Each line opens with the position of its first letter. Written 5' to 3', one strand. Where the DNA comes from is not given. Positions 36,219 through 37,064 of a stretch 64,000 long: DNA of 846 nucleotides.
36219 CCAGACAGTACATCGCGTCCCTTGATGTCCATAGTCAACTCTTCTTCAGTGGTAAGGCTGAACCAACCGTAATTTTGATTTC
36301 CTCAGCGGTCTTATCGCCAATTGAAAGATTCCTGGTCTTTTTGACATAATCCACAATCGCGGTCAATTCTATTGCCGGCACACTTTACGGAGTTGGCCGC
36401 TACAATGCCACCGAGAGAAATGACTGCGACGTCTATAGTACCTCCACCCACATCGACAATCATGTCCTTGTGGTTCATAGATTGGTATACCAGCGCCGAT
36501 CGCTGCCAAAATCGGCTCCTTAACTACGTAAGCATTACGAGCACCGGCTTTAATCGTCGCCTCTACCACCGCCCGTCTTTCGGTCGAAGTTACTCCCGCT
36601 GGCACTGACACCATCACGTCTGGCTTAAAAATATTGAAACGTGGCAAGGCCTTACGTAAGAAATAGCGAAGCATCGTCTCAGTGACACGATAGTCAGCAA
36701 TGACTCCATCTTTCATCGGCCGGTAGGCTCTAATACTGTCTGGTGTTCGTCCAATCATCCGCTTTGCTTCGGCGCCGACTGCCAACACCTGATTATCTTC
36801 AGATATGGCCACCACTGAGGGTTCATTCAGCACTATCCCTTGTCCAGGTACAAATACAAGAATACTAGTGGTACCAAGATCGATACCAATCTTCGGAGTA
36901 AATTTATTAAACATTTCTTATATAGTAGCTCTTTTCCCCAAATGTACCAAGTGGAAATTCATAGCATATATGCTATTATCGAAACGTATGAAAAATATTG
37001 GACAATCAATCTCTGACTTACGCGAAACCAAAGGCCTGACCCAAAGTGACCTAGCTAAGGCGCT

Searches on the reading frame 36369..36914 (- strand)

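Call 63: search_protein_families(library=pfam, proteins=[window:36369-36914:-], max_evalue=0.001)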
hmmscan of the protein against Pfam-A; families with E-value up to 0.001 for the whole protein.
window:36369-36914:- (181 aa): 3 families
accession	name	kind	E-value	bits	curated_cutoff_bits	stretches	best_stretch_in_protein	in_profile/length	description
PF06723.19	MreB_Mbl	-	1.2e-58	199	27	1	8-151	3-147/327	MreB/Mbl protein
PF00012.26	HSP70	-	0.00038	19.2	20.6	0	99-143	135-179/599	Hsp70 protein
PF00022.25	Actin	-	0.00048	19.3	27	1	32-139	31-137/410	Actin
